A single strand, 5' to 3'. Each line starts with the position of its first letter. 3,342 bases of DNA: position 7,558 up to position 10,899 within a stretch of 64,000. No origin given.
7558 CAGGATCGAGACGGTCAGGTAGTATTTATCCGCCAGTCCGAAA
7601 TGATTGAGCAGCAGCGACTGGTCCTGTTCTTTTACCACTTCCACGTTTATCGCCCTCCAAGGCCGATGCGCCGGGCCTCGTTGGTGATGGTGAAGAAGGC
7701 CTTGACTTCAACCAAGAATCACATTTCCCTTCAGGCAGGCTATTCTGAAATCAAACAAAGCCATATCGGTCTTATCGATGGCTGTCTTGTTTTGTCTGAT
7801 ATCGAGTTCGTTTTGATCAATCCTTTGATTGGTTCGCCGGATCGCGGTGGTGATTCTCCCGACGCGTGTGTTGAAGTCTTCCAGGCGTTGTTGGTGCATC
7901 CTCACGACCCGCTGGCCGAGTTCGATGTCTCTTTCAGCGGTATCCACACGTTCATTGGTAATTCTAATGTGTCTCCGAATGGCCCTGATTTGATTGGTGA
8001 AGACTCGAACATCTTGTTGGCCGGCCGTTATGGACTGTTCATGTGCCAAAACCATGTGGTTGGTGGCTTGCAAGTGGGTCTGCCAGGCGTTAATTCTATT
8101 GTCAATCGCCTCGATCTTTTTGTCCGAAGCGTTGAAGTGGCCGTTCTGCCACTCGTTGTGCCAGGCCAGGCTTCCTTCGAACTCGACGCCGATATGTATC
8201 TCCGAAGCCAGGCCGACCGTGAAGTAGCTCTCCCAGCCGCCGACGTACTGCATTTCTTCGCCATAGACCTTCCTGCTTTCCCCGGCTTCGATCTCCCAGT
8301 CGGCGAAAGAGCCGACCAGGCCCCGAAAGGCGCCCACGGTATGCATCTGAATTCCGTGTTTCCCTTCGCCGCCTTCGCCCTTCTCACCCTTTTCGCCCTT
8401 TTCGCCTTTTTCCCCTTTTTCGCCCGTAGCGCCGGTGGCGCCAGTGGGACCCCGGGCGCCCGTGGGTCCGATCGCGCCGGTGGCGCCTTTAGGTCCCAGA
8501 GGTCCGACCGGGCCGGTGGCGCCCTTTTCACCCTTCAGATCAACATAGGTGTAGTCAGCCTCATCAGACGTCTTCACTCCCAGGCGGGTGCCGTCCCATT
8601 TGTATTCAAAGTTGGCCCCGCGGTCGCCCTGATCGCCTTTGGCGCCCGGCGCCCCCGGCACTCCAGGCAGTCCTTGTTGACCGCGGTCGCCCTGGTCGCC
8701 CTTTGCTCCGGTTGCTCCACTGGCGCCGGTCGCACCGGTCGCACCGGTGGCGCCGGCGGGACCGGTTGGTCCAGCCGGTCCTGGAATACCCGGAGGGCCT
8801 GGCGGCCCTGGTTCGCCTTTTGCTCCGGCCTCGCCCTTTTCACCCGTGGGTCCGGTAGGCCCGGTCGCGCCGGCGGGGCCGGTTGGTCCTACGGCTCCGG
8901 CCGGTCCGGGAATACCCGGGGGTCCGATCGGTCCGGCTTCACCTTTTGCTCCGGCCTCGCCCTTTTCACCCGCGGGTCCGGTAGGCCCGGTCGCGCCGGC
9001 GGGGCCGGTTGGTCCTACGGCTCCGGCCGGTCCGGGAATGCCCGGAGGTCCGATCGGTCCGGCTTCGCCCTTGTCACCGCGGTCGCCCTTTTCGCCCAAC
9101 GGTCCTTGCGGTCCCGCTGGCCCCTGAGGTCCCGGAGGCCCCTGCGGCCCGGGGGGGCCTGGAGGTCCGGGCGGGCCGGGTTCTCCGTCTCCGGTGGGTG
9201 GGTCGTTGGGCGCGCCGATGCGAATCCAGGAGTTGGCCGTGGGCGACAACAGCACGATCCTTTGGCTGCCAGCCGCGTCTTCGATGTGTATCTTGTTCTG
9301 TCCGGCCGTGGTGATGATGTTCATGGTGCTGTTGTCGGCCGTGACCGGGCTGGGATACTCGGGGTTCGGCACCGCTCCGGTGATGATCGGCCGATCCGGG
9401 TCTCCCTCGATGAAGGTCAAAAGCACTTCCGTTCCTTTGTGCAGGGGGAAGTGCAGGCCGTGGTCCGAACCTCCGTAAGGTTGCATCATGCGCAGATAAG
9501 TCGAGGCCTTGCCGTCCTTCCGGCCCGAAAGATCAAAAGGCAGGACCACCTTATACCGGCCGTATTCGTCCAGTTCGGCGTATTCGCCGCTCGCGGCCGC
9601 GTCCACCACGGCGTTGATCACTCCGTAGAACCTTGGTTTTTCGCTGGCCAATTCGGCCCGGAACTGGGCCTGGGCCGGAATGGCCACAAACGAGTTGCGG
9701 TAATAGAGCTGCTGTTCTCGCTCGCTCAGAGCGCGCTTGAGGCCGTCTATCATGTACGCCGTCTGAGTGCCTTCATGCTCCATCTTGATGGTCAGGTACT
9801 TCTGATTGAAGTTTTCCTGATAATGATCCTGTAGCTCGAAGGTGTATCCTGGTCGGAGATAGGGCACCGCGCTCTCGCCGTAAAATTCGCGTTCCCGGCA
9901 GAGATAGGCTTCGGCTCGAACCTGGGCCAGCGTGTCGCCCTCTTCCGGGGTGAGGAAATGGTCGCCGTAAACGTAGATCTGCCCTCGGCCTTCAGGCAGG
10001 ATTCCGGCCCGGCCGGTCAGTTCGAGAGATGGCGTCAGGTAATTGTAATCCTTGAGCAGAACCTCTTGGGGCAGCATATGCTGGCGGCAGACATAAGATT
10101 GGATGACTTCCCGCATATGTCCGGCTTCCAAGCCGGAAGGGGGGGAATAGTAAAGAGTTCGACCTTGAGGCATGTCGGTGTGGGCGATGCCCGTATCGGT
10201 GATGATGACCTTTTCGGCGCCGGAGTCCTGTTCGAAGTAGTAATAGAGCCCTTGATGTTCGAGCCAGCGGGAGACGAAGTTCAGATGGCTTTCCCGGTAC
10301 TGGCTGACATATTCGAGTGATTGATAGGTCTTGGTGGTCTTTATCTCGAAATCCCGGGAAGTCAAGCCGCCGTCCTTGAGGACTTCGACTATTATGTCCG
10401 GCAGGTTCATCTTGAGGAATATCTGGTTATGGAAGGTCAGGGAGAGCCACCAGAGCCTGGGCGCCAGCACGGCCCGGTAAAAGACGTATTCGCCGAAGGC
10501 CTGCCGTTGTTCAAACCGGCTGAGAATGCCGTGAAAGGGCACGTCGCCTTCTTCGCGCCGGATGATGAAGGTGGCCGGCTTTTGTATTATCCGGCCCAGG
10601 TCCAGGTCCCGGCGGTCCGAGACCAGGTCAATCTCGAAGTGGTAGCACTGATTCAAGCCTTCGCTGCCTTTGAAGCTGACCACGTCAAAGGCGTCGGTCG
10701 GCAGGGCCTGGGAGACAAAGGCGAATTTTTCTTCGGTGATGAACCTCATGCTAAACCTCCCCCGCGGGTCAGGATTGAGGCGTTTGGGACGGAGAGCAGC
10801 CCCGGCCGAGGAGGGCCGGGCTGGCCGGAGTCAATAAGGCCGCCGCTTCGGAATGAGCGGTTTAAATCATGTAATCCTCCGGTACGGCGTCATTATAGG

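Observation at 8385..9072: Near-perfect 126-bp tandem duplication and a (GEK)5 9-bp microsatellite inside the vgrG collagen stalk; in-frame length-variation hotspot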

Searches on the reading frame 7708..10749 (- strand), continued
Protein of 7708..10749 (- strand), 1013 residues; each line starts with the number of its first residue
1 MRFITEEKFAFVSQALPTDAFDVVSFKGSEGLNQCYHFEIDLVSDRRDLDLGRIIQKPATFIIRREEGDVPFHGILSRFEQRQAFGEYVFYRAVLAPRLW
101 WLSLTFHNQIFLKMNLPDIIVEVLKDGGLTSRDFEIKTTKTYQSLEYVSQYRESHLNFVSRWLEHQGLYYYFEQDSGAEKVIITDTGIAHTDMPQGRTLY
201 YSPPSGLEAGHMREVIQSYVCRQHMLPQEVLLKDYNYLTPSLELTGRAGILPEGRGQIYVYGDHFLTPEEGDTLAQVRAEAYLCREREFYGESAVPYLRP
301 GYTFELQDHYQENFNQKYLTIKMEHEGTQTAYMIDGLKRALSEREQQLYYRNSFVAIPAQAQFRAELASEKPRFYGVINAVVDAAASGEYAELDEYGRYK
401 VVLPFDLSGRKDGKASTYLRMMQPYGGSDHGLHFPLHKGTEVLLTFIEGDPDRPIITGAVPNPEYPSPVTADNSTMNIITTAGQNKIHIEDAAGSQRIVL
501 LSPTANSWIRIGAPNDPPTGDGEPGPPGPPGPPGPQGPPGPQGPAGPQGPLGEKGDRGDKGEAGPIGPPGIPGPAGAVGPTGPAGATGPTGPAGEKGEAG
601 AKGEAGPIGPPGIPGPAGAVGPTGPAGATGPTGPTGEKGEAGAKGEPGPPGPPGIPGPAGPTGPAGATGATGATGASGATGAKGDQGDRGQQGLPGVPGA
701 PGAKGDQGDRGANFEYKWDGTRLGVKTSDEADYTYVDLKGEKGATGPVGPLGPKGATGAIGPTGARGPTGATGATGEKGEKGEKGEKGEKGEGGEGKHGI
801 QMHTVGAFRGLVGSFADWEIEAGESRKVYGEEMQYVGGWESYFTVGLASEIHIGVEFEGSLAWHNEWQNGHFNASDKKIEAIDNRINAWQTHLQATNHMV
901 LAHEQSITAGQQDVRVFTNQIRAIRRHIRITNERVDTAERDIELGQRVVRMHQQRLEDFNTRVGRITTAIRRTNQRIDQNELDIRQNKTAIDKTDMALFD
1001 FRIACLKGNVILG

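Call 16: find_related_loci(query=window:7708-10749:-, collection=genome_contigs, flank=6000)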
Query window:7708-10749:- (1013 aa) in genome_contigs; peptide patterns used: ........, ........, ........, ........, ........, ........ (x = any residue, [..] = any of these).
105 stretches matched a pattern; 30 encode a relative of the query (tblastn E <= 1e-3); 29 distinct loci.
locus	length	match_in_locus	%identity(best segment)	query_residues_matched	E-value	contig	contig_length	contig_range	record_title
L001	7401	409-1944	58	1-512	0e+0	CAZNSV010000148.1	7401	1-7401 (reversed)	MAG TPA_asm: uncultured Desulfovibrionaceae bacterium isolate SRP093185_co1_23 genome assembly, contig: NODE_7530_length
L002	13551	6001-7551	56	1-517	0e+0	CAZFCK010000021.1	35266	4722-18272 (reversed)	MAG TPA_asm: uncultured Desulfovibrionaceae bacterium isolate binchicken_co405_192 genome assembly, contig: NODE_1634_le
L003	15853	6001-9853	58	4-519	0e+0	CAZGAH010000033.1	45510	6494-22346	MAG TPA_asm: uncultured Desulfovibrionaceae bacterium isolate binchicken_co113_251 genome assembly, contig: NODE_903_len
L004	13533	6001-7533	57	8-517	0e+0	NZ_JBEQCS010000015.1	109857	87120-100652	Celerinatantimonas sp. MCCC 1A17872 NODE_15_length_109857_cov_79.729031, whole genome shotgun sequence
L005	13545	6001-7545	47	8-523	2e-160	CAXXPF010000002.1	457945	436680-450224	MAG: Desulfovibrionaceae bacterium isolate 37817239-70ab-4f84-8b9d-df7228364ba3 genome assembly, contig: contig_2, whole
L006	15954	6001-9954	46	1-552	9e-154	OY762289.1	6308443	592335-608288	MAG: Desulfovibrionaceae bacterium isolate 1e2121d5-5174-4668-bae3-9852897706ae genome assembly, chromosome: 1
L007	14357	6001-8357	44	509-801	7e-35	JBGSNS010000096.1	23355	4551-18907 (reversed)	MAG: Bdellovibrionota bacterium isolate JTS-AC261 k141_1028595, whole genome shotgun sequence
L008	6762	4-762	45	511-795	4e-29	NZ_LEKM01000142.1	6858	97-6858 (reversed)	Ursidibacter arcticus strain Bamse1 contig_43_1, whole genome shotgun sequence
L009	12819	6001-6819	43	518-804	3e-27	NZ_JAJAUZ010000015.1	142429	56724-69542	Streptomyces bambusae strain T110 15, whole genome shotgun sequence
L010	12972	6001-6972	39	522-817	2e-34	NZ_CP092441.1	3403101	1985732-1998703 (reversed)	Chakrabartyella piscis strain BP5G chromosome, complete genome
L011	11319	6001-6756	43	522-803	7e-26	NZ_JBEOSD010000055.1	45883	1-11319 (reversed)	Streptomyces sp. NPDC097619 NPDC097619_268_E9.ctg-0055, whole genome shotgun sequence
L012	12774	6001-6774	52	518-803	4e-24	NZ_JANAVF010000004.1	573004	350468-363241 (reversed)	Streptomyces sp. TBY4 NODE_4_length_573004_cov_173.430118, whole genome shotgun sequence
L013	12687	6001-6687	45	522-801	1e-22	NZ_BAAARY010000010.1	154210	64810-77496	Pilimelia columellifera subsp. columellifera strain JCM 3367 sequence10, whole genome shotgun sequence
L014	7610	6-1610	39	522-804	4e-21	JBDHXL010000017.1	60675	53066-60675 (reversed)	MAG: Pedobacter sp. isolate AS-MICRO-3CA.333 NODE_1704_length_60675_cov_8.168412, whole genome shotgun sequence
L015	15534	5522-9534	51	5-525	2e-178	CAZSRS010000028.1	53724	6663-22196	MAG TPA_asm: uncultured Desulfovibrionaceae bacterium isolate binchicken_co168_97 genome assembly, contig: NODE_987_leng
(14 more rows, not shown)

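Call 26: find_related_loci(query=window:7708-10749:-, collection=metagenome_contigs, flank=5000)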
Query window:7708-10749:- (1013 aa) in metagenome_contigs; peptide patterns used: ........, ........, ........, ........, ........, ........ (x = any residue, [..] = any of these).
287 stretches matched a pattern; 146 encode a relative of the query (tblastn E <= 1e-3); the best 80 are kept; 80 distinct loci.
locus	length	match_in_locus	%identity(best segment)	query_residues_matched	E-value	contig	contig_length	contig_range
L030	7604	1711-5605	50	6-528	7e-164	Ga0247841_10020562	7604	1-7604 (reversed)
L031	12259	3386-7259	43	4-523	2e-128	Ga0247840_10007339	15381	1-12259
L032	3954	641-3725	46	518-813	1e-38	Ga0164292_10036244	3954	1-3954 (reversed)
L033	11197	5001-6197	41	512-801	4e-36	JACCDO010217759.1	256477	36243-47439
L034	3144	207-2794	40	464-795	4e-36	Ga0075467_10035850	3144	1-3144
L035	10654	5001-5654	40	522-795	7e-33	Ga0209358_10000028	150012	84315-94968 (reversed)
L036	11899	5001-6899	42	466-807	9e-33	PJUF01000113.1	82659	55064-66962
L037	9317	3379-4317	41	517-804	4e-32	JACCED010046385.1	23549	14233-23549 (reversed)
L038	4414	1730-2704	42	513-792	6e-32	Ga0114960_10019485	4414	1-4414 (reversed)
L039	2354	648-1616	44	513-792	6e-31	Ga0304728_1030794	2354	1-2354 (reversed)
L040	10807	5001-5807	39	495-792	2e-29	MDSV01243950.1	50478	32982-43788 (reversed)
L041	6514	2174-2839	46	518-795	2e-29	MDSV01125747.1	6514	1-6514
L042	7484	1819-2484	46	518-795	2e-29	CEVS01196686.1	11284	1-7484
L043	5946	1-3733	45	518-801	4e-29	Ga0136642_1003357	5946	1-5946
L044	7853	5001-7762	41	503-816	4e-29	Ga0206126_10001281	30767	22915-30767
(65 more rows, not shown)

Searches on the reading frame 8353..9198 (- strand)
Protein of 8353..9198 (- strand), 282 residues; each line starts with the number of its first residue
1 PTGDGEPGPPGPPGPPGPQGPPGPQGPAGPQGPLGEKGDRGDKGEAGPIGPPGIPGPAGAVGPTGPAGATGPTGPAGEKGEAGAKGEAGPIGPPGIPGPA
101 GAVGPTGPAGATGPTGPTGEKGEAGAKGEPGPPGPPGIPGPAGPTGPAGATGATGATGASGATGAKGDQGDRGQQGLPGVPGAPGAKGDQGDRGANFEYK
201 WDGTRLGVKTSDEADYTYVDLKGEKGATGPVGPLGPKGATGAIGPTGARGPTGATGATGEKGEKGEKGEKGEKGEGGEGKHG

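Call 65: search_protein_families(library=phrogs, proteins=[window:8353-9198:-], max_evalue=0.00001)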
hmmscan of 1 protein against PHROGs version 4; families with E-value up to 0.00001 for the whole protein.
window:8353-9198:- (282 aa): 35 families (the best 25 are shown)
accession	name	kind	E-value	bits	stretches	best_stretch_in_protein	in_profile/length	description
phrog_6320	-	tail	4.9e-47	162.2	2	3-134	81-212/745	tail fiber protein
phrog_819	-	tail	3.1e-43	149.1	2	85-278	477-686/1024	tail protein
phrog_5073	-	tail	5.2e-43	148.8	3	10-110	260-360/519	tail fiber protein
phrog_8745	-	tail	3.4e-34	118.5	3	4-119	1406-1521/1803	tail fiber protein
phrog_366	-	tail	2e-31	110.9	4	52-129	308-385/474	tail fiber protein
phrog_29268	-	unknown function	2.6e-26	93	3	80-196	424-537/653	-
phrog_1658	-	unknown function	8.4e-26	92.2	2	218-279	43-111/239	-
phrog_1806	-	tail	2.1e-23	84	2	53-179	99-230/276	collagen like minor tail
phrog_17587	-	tail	2.7e-23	83.3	2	181-241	159-219/641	tail fiber protein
phrog_38806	-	unknown function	4.1e-22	79.9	3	83-168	67-152/285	-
phrog_33244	-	tail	9.2e-22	78.6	2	211-274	39-96/414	tail fiber protein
phrog_26654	-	unknown function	6.6e-21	76.1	2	118-195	69-146/360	-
phrog_3420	-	unknown function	2.1e-20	72.9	2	5-195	152-344/929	-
phrog_18350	-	tail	4.2e-20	73.5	0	140-179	157-196/253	tail fiber protein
phrog_26246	-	tail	3.8e-18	66.7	2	79-198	106-222/329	tail protein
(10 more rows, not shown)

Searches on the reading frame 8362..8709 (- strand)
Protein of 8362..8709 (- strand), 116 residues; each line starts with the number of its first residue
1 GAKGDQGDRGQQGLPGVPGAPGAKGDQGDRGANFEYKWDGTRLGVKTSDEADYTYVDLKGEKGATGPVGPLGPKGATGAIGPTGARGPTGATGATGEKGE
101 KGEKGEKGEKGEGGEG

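Call 36: search_dna_similar(query=window:8362-8709:-, collection=phages, mode=protein, max_rows=15)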
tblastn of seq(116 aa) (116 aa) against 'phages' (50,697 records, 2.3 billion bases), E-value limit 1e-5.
Records with a match: 10; places in all: 11; records where one place covers at least 80% of the query: 0.
Best place of each record, by identity: <60% 10.
By first word of the organism name: Clostridium 8; Clostridioides 1; Bacillus 1.
By host as written in the record: Clostridium difficile 6; Clostridioides difficile 1; Escherichia coli 1; Clostridium difficile AIU 1; Bacillus pseudalcaliphilus 1.
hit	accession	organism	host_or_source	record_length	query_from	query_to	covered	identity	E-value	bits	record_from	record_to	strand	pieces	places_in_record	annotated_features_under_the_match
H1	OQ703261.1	Clostridioides phage AR1075-1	Clostridioides difficile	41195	1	70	60%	37.0%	3e-7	52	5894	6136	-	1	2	hypothetical protein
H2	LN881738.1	Clostridium phage slur17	Escherichia coli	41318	24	69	40%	47.8%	6e-7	52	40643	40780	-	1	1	hypothetical protein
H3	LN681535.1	Clostridium phage phiCD111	Clostridium difficile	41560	24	69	40%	47.8%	6e-7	52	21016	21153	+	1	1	Tail fiber protein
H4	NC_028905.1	Clostridium phage phiCD111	Clostridium difficile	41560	24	69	40%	47.8%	6e-7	52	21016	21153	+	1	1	tail fiber protein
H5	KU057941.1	Clostridium phage CDSH1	Clostridium difficile AIU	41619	24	69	40%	47.8%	6e-7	52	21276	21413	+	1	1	tail fiber protein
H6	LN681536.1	Clostridium phage phiCD146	Clostridium difficile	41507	24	69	40%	47.8%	6e-7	52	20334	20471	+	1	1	Tail fiber protein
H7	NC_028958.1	Clostridium phage phiCD146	Clostridium difficile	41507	24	69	40%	47.8%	6e-7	52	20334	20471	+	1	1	tail fiber protein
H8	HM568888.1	Clostridium phage phiCD38-2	Clostridium difficile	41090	24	69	40%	47.8%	7e-7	52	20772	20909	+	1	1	tail fiber protein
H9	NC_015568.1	Clostridium phage phiCD38-2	Clostridium difficile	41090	24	69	40%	47.8%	7e-7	52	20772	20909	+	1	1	tail fiber protein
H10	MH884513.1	Bacillus phage vB_BpsS-36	Bacillus pseudalcaliphilus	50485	34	71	33%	46.8%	3e-6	50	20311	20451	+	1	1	collagen triple helix repeat containing protein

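Call 63: get_annotated_region(hit=H3, flank=2500)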
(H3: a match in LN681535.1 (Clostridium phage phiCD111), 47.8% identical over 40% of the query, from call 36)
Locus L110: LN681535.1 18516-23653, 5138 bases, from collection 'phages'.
description: Clostridium phage phiCD111, complete genome.
organism: Clostridium phage phiCD111 (NCBI taxid 1582150)
taxonomy: Viruses; Duplodnaviria; Heunggongvirae; Uroviricota; Caudoviricetes; Leicestervirus; Leicestervirus CD111
host: Clostridium difficile; source: -; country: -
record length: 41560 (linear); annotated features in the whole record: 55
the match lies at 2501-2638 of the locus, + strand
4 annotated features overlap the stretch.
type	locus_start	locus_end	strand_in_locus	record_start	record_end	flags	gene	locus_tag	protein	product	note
CDS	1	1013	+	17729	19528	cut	-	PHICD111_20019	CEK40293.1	Tail protein/endopeptidase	-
CDS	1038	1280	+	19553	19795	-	-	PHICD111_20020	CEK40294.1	conserved protein of unknown function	Evidence 4 : Homologs of previously reported genes of unknown function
CDS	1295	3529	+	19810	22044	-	-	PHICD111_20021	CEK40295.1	Tail fiber protein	-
CDS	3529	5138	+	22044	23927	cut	-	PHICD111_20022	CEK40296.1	Tail fiber protein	-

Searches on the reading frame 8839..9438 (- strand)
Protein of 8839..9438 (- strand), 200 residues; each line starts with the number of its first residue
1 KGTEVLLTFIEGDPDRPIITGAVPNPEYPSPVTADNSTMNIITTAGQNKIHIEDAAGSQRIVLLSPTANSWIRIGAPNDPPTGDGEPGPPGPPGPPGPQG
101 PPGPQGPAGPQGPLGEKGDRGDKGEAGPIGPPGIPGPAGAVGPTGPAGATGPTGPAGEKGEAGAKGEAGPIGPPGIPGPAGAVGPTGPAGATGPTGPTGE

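Call 31: search_protein_representatives(protein=window:8839-9438:-)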
Query: 200 residues. Proteins with E-value up to 0.001 (for the whole library): 63595; up to 1e-10: 15203; up to 1e-30: 802. The best 150 are listed.
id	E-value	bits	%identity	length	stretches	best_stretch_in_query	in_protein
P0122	6.4e-107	372.9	55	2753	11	85-197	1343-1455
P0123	7.1e-101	353.1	52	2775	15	84-199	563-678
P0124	5.8e-96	337.0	47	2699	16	85-199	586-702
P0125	9.7e-95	333.1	47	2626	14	84-199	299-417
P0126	1.9e-93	328.9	54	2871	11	81-199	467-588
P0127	3.9e-89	314.7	49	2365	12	90-199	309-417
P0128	1.5e-81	289.9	38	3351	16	85-198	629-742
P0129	6.0e-81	287.9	49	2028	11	108-200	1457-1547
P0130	1.5e-80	286.6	53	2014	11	94-199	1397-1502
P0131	3.7e-76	272.3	49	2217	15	85-199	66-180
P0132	3.7e-76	272.2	53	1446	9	63-160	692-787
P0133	2.1e-75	269.8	50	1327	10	81-199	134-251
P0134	4.2e-75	268.8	52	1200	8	85-199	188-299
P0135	7.3e-75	268.0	48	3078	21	97-199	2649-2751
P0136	2.8e-74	266.1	50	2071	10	85-199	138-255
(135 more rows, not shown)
